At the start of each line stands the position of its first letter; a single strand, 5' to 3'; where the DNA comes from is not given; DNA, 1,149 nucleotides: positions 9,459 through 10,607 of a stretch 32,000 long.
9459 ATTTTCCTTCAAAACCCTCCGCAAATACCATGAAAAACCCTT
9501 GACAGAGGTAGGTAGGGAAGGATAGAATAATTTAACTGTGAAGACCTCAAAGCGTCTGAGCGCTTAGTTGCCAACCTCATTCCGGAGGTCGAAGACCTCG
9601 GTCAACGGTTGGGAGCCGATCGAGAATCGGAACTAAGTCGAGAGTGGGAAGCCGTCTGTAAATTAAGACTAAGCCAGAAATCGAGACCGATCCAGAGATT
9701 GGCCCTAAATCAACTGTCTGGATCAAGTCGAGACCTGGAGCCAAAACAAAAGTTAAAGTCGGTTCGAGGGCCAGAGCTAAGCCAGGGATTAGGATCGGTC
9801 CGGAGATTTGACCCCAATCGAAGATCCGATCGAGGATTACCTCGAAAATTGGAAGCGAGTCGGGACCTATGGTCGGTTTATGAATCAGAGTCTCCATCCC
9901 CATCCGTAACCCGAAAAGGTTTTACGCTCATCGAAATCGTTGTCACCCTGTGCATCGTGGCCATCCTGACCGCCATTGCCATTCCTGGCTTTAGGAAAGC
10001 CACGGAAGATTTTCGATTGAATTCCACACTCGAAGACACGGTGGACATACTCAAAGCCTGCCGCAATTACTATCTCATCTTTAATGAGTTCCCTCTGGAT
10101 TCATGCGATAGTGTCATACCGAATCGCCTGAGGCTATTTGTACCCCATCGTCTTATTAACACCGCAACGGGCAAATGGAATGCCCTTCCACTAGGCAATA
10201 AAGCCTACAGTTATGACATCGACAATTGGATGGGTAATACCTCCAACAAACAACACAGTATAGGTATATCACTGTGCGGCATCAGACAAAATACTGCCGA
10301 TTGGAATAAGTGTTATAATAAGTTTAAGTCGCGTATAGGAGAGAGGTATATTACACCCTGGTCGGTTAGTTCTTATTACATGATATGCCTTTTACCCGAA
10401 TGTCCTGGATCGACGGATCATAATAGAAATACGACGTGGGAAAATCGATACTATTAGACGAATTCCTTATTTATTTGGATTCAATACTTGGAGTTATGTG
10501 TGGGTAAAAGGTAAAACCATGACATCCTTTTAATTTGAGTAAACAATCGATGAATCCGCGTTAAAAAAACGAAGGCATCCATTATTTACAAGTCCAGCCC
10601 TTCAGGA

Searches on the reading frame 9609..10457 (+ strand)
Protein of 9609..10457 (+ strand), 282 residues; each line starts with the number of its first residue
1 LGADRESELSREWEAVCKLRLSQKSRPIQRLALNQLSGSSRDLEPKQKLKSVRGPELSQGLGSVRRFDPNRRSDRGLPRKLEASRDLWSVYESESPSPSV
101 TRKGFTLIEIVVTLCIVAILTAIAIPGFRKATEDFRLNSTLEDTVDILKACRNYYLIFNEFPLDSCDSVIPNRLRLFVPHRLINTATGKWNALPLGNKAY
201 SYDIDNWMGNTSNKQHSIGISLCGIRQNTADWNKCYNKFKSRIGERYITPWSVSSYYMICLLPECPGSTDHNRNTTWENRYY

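Call 14: search_protein_families(library=pfam, proteins=[window:9609-10457:+], max_evalue=0.01)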
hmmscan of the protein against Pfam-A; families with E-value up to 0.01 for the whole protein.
window:9609-10457:+ (282 aa): 1 family
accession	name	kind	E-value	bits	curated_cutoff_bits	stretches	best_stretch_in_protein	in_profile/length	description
PF07963.17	N_methyl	-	5.9e-05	22.9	21.2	1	102-125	4-27/27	Prokaryotic N-terminal methylation motif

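Call 15: find_homologous_proteins(query=window:9609-10457:+, max_evalue=0.001)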
Query window:9609-10457:+ (282 aa): 63 proteins with E <= 0.001 among 564 candidates.
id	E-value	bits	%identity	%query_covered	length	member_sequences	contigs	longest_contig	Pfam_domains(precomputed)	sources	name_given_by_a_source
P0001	5.1e-191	651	100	100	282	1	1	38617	-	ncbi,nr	ncbi:MAG: prepilin-type N-terminal cleavage/methylation domain-containing protein [Puniceicoccales b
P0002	3.3e-96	340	70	79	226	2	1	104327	PF07963.18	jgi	jgi:prepilin-type N-terminal cleavage/methylation domain-containing protein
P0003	1.0e-93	332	77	65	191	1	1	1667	PF07963.18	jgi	jgi:prepilin-type N-terminal cleavage/methylation domain-containing protein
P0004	1.5e-88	315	74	66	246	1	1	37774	PF07963.18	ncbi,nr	ncbi:MAG: type II secretion system GspH family protein, partial [Puniceicoccales bacterium]|nr:type 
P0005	4.8e-87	310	75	65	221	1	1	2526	-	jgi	jgi:prepilin-type N-terminal cleavage/methylation domain-containing protein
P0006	1.8e-84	302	75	63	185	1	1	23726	-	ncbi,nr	ncbi:MAG: type II secretion system GspH family protein [Puniceicoccales bacterium]|nr:type II secret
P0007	4.6e-83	297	74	65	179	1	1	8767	PF07963.18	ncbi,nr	ncbi:MAG: prepilin-type N-terminal cleavage/methylation domain-containing protein, partial [Puniceic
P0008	2.6e-82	295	72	67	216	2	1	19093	PF07963.18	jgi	jgi:prepilin-type N-terminal cleavage/methylation domain-containing protein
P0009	5.6e-82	294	79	59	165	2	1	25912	-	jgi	jgi:type II secretory pathway pseudopilin PulG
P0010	4.3e-81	291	79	57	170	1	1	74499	-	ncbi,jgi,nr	ncbi:MAG: hypothetical protein LBF43_01805 [Puniceicoccales bacterium]|jgi:hypothetical protein|nr:h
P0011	1.7e-80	289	73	66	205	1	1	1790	PF07963.18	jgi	jgi:prepilin-type N-terminal cleavage/methylation domain-containing protein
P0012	9.5e-80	286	70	67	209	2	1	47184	-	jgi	jgi:prepilin-type N-terminal cleavage/methylation domain-containing protein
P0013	5.2e-78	281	58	87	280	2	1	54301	PF07963.18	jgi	jgi:prepilin-type N-terminal cleavage/methylation domain-containing protein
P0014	1.4e-73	266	63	65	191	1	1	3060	-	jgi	jgi:prepilin-type N-terminal cleavage/methylation domain-containing protein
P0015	1.4e-72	263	63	72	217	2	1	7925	PF07963.18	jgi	jgi:prepilin-type N-terminal cleavage/methylation domain-containing protein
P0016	4.1e-72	261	62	68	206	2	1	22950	PF07963.18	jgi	jgi:prepilin-type N-terminal cleavage/methylation domain-containing protein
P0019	6.3e-71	257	62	68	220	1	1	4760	PF07963.18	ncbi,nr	ncbi:MAG: type II secretion system GspH family protein, partial [Puniceicoccales bacterium]|nr:type 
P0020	1.5e-70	256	65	66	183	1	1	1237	PF07963.18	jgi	jgi:prepilin-type N-terminal cleavage/methylation domain-containing protein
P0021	1.6e-70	256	64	65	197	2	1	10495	PF07963.18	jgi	jgi:prepilin-type N-terminal cleavage/methylation domain-containing protein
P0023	8.8e-69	250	62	65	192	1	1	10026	PF07963.18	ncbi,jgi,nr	ncbi:MAG: type II secretion system GspH family protein, partial [Puniceicoccales bacterium]|jgi:prep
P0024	1.4e-68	250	62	70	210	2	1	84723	PF07963.18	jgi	jgi:prepilin-type N-terminal cleavage/methylation domain-containing protein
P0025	1.5e-68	250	63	65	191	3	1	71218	-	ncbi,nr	ncbi:MAG: type II secretion system GspH family protein [Puniceicoccales bacterium]|nr:type II secret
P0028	6.1e-67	244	61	65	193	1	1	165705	PF07963.18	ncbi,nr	ncbi:MAG: type II secretion system GspH family protein [Puniceicoccales bacterium]|nr:type II secret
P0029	2.5e-66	242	61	68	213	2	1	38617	PF07963.18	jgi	jgi:prepilin-type N-terminal cleavage/methylation domain-containing protein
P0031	4.7e-65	238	60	64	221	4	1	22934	PF07963.18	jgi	jgi:prepilin-type N-terminal cleavage/methylation domain-containing protein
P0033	3.3e-64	235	61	65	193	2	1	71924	PF07963.18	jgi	jgi:prepilin-type N-terminal cleavage/methylation domain-containing protein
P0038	5.2e-59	218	57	72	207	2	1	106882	PF07963.18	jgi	jgi:prepilin-type N-terminal cleavage/methylation domain-containing protein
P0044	3.8e-49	186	50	80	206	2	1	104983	PF07963.18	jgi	jgi:prepilin-type N-terminal cleavage/methylation domain-containing protein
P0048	4.5e-43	166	59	60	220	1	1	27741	-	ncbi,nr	ncbi:MAG: prepilin-type N-terminal cleavage/methylation domain-containing protein, partial [Puniceic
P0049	8.0e-41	159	53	58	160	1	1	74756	-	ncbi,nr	ncbi:MAG: hypothetical protein LBJ78_03515, partial [Puniceicoccales bacterium]|nr:hypothetical prot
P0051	2.1e-37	147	38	86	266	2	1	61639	PF07963.18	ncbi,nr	ncbi:MAG: type II secretion system GspH family protein [Puniceicoccales bacterium]|nr:type II secret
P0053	4.0e-29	120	47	52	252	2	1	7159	PF07963.18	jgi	jgi:prepilin-type N-terminal cleavage/methylation domain-containing protein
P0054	4.9e-29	120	51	44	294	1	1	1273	PF07963.18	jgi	jgi:prepilin-type N-terminal cleavage/methylation domain-containing protein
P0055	1.3e-28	119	39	67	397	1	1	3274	PF07963.18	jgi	jgi:prepilin-type N-terminal cleavage/methylation domain-containing protein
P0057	6.4e-28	116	41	62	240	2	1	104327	PF07963.18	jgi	jgi:prepilin-type N-terminal cleavage/methylation domain-containing protein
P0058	3.3e-26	111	40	71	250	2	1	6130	PF07963.18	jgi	jgi:prepilin-type N-terminal cleavage/methylation domain-containing protein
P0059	8.8e-25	106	45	51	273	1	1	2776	PF07963.18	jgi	jgi:prepilin-type N-terminal cleavage/methylation domain-containing protein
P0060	9.5e-25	106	48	41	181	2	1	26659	-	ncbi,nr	ncbi:MAG: type II secretion system GspH family protein [Puniceicoccales bacterium]|nr:type II secret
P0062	1.3e-19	89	38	63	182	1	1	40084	-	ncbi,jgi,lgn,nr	ncbi:MAG: prepilin-type N-terminal cleavage/methylation domain-containing protein [Puniceicoccales b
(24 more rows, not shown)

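Call 17: find_encoding_contigs(protein=P0001, flank=10000, max_places=10)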
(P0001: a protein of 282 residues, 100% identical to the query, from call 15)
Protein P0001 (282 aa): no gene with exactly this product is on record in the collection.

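Call 18: find_encoding_contigs(protein=P0029, flank=10000, max_places=10)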
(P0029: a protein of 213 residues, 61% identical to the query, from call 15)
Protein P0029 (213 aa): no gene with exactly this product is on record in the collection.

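Call 20: find_encoding_contigs(protein=P0004, flank=10000, max_places=10)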
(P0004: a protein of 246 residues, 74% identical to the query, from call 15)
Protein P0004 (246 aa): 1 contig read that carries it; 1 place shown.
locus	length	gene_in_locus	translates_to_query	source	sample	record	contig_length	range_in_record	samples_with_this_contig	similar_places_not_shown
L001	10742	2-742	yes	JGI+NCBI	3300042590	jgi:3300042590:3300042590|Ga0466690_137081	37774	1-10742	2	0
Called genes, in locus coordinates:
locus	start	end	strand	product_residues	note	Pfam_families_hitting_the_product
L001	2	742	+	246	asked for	PF07963:N_methyl (weak)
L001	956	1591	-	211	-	PF03372:Exo_endo_phos, PF14529:Exo_endo_phos_2 (weak)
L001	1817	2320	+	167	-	PF01467:CTP_transf_like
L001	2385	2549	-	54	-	-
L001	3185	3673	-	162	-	PF04191:PEMT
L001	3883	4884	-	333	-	PF00389:2-Hacid_dh, PF02826:2-Hacid_dh_C, PF03446:NAD_binding_2 (faint)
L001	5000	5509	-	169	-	PF05991:NYN_YacP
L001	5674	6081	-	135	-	PF00293:NUDIX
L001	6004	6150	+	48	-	-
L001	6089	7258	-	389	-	PF13188:PAS_8 (weak), PF13426:PAS_9, PF00512:HisKA, PF02518:HATPase_c, PF14501:HATPase_c_5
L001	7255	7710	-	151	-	-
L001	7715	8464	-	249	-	PF00300:His_Phos_1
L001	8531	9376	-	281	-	-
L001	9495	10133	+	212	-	PF07638:Sigma70_ECF, PF13384:HTH_23 (faint), PF04542:Sigma70_r2, PF08281:Sigma70_r4_2, PF04545:Sigma70_r4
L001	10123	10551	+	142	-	-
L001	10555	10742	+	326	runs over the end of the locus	PF13365:Trypsin_2, PF00595:PDZ (weak), PF13180:PDZ_2, PF17820:PDZ_6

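Call 23: list_cluster_members(proteins=[P0001, P0004, P0029, P0006, P0010, P0025, P0028, P0049])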
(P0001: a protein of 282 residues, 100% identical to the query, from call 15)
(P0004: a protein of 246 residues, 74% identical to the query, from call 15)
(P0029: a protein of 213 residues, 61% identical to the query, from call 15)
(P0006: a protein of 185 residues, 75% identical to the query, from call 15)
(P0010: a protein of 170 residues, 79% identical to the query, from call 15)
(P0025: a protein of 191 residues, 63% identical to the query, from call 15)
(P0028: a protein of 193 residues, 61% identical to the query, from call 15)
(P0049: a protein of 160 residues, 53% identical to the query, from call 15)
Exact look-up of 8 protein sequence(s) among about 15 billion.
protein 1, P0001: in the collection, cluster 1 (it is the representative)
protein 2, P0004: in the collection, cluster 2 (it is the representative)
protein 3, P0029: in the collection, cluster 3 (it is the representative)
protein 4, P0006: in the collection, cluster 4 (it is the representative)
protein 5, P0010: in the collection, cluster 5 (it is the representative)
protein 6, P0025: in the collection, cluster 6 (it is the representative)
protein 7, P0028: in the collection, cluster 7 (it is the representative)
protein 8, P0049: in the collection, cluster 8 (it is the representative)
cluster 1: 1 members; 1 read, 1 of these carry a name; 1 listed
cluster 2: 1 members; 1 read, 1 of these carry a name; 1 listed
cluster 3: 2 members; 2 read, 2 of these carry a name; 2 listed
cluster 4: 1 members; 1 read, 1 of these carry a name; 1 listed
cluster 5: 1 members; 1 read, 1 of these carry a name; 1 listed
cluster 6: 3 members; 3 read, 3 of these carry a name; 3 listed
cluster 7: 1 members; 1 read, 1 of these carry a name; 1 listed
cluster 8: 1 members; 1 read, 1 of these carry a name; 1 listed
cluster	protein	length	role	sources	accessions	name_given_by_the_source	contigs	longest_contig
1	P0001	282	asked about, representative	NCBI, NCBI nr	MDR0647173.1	MAG: prepilin-type N-terminal cleavage/methylation domain-containing protein ... | prepilin-type N-terminal cleavage/methylation domain-containing protein [Puniceicoccales ...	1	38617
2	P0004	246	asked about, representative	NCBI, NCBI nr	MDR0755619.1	MAG: type II secretion system GspH family protein, partial [Puniceicoccales bacterium] | type II secretion system GspH family protein [Puniceicoccales bacterium]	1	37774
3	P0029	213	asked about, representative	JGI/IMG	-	prepilin-type N-terminal cleavage/methylation domain-containing protein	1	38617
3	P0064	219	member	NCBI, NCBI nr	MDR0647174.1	MAG: prepilin-type N-terminal cleavage/methylation domain-containing protein ... | prepilin-type N-terminal cleavage/methylation domain-containing protein [Puniceicoccales ...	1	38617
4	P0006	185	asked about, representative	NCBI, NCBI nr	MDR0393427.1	MAG: type II secretion system GspH family protein [Puniceicoccales bacterium] | type II secretion system GspH family protein [Puniceicoccales bacterium]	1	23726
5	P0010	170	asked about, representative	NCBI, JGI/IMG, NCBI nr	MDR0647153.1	MAG: hypothetical protein LBF43_01805 [Puniceicoccales bacterium] | hypothetical protein | hypothetical protein [Puniceicoccales bacterium]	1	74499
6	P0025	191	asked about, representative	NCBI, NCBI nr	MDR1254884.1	MAG: type II secretion system GspH family protein [Puniceicoccales bacterium] | type II secretion system GspH family protein [Puniceicoccales bacterium]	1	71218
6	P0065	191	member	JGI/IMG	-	prepilin-type N-terminal cleavage/methylation domain-containing protein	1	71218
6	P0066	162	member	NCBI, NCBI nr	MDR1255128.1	MAG: hypothetical protein LBJ78_03870, partial [Puniceicoccales bacterium] | hypothetical protein [Puniceicoccales bacterium]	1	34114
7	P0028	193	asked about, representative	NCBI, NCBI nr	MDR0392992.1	MAG: type II secretion system GspH family protein [Puniceicoccales bacterium] | type II secretion system GspH family protein [Puniceicoccales bacterium]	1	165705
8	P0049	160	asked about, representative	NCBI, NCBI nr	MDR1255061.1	MAG: hypothetical protein LBJ78_03515, partial [Puniceicoccales bacterium] | hypothetical protein [Puniceicoccales bacterium]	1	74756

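Call 34: find_encoding_contigs(protein=P0057, flank=6000, max_places=10)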
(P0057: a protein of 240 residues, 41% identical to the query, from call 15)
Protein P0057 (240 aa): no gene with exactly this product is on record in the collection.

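Call 35: find_encoding_contigs(protein=P0002, flank=10000, max_places=10)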
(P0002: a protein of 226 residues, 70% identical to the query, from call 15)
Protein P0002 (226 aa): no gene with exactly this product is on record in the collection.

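Call 37: list_cluster_members(proteins=[P0007, P0019, P0023, P0048, P0051, P0060, P0062, P0057, P0002, P0013])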
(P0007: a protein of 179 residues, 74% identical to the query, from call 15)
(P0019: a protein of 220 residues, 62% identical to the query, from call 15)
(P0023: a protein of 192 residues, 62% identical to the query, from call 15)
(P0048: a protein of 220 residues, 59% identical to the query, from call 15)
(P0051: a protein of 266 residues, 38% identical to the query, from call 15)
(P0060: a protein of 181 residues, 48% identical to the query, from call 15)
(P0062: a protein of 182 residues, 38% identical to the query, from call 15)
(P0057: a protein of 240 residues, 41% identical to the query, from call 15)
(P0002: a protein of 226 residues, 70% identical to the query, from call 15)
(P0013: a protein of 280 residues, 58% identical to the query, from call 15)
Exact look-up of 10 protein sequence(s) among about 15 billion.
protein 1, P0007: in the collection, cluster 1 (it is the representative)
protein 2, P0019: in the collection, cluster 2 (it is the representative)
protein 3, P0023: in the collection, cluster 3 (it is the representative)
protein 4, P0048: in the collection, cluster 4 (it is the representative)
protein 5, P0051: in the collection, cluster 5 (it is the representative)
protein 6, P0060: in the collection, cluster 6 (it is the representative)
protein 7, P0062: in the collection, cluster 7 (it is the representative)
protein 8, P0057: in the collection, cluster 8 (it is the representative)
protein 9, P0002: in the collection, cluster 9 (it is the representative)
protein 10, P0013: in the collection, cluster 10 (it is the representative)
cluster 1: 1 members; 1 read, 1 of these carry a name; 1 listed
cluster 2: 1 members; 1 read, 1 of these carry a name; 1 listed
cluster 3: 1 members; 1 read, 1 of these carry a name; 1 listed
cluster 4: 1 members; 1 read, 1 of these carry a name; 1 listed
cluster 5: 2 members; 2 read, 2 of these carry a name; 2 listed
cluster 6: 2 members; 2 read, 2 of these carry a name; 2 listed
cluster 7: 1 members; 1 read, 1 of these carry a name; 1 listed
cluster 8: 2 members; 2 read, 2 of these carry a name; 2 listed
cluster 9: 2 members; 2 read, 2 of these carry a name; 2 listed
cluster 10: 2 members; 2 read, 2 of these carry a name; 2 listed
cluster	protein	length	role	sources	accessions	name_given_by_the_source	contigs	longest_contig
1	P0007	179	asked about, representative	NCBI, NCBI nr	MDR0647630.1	MAG: prepilin-type N-terminal cleavage/methylation domain-containing protein, partial ... | prepilin-type N-terminal cleavage/methylation domain-containing protein [Puniceicoccales ...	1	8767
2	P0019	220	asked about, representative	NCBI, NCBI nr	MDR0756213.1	MAG: type II secretion system GspH family protein, partial [Puniceicoccales bacterium] | type II secretion system GspH family protein [Puniceicoccales bacterium]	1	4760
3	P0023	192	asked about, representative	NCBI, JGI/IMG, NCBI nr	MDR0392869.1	MAG: type II secretion system GspH family protein, partial [Puniceicoccales bacterium] | prepilin-type N-terminal cleavage/methylation domain-containing protein | type II secretion system GspH family protein [Puniceicoccales bacterium]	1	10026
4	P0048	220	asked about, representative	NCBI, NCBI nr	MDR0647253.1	MAG: prepilin-type N-terminal cleavage/methylation domain-containing protein, partial ... | prepilin-type N-terminal cleavage/methylation domain-containing protein [Puniceicoccales ...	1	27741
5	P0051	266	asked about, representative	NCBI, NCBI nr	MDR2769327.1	MAG: type II secretion system GspH family protein [Puniceicoccales bacterium] | type II secretion system GspH family protein [Puniceicoccales bacterium]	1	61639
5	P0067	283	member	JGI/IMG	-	prepilin-type N-terminal cleavage/methylation domain-containing protein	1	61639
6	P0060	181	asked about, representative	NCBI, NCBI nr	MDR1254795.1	MAG: type II secretion system GspH family protein [Puniceicoccales bacterium] | type II secretion system GspH family protein [Puniceicoccales bacterium]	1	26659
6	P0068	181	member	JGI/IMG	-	prepilin-type N-terminal cleavage/methylation domain-containing protein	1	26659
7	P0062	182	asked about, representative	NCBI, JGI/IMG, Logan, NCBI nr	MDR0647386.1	MAG: prepilin-type N-terminal cleavage/methylation domain-containing protein ... | prepilin-type N-terminal cleavage/methylation domain-containing protein | prepilin-type N-terminal cleavage/methylation domain-containing protein [Puniceicoccales ...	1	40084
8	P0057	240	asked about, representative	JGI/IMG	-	prepilin-type N-terminal cleavage/methylation domain-containing protein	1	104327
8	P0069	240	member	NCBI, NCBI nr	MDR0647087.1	MAG: prepilin-type N-terminal cleavage/methylation domain-containing protein ... | prepilin-type N-terminal cleavage/methylation domain-containing protein [Puniceicoccales ...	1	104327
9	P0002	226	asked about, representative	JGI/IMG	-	prepilin-type N-terminal cleavage/methylation domain-containing protein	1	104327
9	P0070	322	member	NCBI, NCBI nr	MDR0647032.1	MAG: type II secretion system GspH family protein [Puniceicoccales bacterium] | type II secretion system GspH family protein [Puniceicoccales bacterium]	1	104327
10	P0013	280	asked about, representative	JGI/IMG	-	prepilin-type N-terminal cleavage/methylation domain-containing protein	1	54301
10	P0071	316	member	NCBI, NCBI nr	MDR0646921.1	MAG: type II secretion system GspH family protein [Puniceicoccales bacterium] | type II secretion system GspH family protein [Puniceicoccales bacterium]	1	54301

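Call 40: find_encoding_contigs(protein=P0069, flank=8000, max_places=5)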
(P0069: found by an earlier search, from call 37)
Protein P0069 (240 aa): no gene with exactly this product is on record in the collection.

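Call 41: find_homologous_proteins(query=P0069, max_evalue=0.001)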
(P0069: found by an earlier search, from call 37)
Query P0069 (240 aa): 71 proteins with E <= 0.001 among 3576 candidates.
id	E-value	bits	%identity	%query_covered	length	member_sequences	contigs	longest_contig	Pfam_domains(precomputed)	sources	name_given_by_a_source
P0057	1.0e-160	550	100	100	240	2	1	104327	PF07963.18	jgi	jgi:prepilin-type N-terminal cleavage/methylation domain-containing protein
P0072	6.2e-84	299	75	72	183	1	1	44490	PF07963.18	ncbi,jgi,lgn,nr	ncbi:MAG: prepilin-type N-terminal cleavage/methylation domain-containing protein [Puniceicoccales b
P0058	1.8e-83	297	67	87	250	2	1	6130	PF07963.18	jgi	jgi:prepilin-type N-terminal cleavage/methylation domain-containing protein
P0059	2.4e-82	294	63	89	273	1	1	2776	PF07963.18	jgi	jgi:prepilin-type N-terminal cleavage/methylation domain-containing protein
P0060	1.1e-81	292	72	74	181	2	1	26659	-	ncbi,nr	ncbi:MAG: type II secretion system GspH family protein [Puniceicoccales bacterium]|nr:type II secret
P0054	2.1e-79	284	68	78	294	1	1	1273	PF07963.18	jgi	jgi:prepilin-type N-terminal cleavage/methylation domain-containing protein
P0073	5.6e-75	270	67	72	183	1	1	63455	PF07963.18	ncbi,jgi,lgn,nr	ncbi:MAG: prepilin-type N-terminal cleavage/methylation domain-containing protein [Puniceicoccales b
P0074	1.8e-72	261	68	69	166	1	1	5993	-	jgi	jgi:hypothetical protein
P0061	2.2e-66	241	61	77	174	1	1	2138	-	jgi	jgi:prepilin-type N-terminal cleavage/methylation domain-containing protein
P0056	1.9e-63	232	61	75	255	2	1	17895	-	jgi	jgi:prepilin-type N-terminal cleavage/methylation domain-containing protein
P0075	6.4e-63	230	78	54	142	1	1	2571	-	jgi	jgi:prepilin-type N-terminal cleavage/methylation domain-containing protein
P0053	6.3e-59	217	56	80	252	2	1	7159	PF07963.18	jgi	jgi:prepilin-type N-terminal cleavage/methylation domain-containing protein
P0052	1.9e-58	216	54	78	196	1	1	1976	-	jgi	jgi:prepilin-type N-terminal cleavage/methylation domain-containing protein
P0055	1.6e-55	206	48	84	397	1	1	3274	PF07963.18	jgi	jgi:prepilin-type N-terminal cleavage/methylation domain-containing protein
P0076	3.3e-48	182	53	72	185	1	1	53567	PF07963.18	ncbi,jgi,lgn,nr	ncbi:MAG: type II secretion system GspH family protein [Puniceicoccales bacterium]|jgi:prepilin-type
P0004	5.0e-47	178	43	99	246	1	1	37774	PF07963.18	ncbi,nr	ncbi:MAG: type II secretion system GspH family protein, partial [Puniceicoccales bacterium]|nr:type 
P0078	1.2e-43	167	51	72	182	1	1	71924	PF07963.18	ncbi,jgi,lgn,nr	ncbi:MAG: prepilin-type N-terminal cleavage/methylation domain-containing protein [Puniceicoccales b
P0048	4.7e-36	142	56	54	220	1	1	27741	-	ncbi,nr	ncbi:MAG: prepilin-type N-terminal cleavage/methylation domain-containing protein, partial [Puniceic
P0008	3.9e-30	123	36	84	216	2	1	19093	PF07963.18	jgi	jgi:prepilin-type N-terminal cleavage/methylation domain-containing protein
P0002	5.4e-30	122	41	75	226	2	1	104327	PF07963.18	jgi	jgi:prepilin-type N-terminal cleavage/methylation domain-containing protein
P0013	7.5e-29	119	41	78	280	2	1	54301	PF07963.18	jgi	jgi:prepilin-type N-terminal cleavage/methylation domain-containing protein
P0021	2.6e-28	117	40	78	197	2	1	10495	PF07963.18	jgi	jgi:prepilin-type N-terminal cleavage/methylation domain-containing protein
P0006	3.2e-28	117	43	60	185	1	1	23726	-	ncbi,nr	ncbi:MAG: type II secretion system GspH family protein [Puniceicoccales bacterium]|nr:type II secret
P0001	3.7e-28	116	41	74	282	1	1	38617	-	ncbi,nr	ncbi:MAG: prepilin-type N-terminal cleavage/methylation domain-containing protein [Puniceicoccales b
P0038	5.2e-28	116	41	78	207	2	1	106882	PF07963.18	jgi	jgi:prepilin-type N-terminal cleavage/methylation domain-containing protein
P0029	1.3e-27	115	41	77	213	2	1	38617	PF07963.18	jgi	jgi:prepilin-type N-terminal cleavage/methylation domain-containing protein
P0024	3.5e-27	113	40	81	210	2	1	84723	PF07963.18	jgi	jgi:prepilin-type N-terminal cleavage/methylation domain-containing protein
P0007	6.8e-27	112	39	74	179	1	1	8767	PF07963.18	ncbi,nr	ncbi:MAG: prepilin-type N-terminal cleavage/methylation domain-containing protein, partial [Puniceic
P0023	7.7e-27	112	38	77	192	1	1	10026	PF07963.18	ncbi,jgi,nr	ncbi:MAG: type II secretion system GspH family protein, partial [Puniceicoccales bacterium]|jgi:prep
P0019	3.7e-26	110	37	84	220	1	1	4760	PF07963.18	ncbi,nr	ncbi:MAG: type II secretion system GspH family protein, partial [Puniceicoccales bacterium]|nr:type 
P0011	1.0e-25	108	38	85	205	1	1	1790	PF07963.18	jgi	jgi:prepilin-type N-terminal cleavage/methylation domain-containing protein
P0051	7.5e-25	106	36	87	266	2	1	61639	PF07963.18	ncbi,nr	ncbi:MAG: type II secretion system GspH family protein [Puniceicoccales bacterium]|nr:type II secret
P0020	1.3e-24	105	37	75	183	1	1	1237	PF07963.18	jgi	jgi:prepilin-type N-terminal cleavage/methylation domain-containing protein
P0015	1.1e-23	102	39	78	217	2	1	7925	PF07963.18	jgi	jgi:prepilin-type N-terminal cleavage/methylation domain-containing protein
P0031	5.6e-22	96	39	73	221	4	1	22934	PF07963.18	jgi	jgi:prepilin-type N-terminal cleavage/methylation domain-containing protein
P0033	5.0e-21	93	42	60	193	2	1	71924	PF07963.18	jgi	jgi:prepilin-type N-terminal cleavage/methylation domain-containing protein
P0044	1.4e-20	92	43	57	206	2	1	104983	PF07963.18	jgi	jgi:prepilin-type N-terminal cleavage/methylation domain-containing protein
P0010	5.4e-15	73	32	65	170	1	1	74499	-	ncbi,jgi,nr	ncbi:MAG: hypothetical protein LBF43_01805 [Puniceicoccales bacterium]|jgi:hypothetical protein|nr:h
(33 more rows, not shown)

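Call 62: find_encoding_contigs(protein=P0023, flank=3000, max_places=5)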
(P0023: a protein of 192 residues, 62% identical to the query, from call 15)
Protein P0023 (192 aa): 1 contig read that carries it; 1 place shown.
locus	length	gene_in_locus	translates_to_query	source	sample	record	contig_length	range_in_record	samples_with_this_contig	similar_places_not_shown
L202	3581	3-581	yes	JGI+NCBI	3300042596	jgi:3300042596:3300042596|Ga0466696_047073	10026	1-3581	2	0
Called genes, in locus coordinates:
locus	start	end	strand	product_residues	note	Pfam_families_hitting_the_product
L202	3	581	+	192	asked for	PF07963:N_methyl (weak)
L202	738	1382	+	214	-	PF04028:DUF374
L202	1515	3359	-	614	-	-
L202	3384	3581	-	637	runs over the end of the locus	-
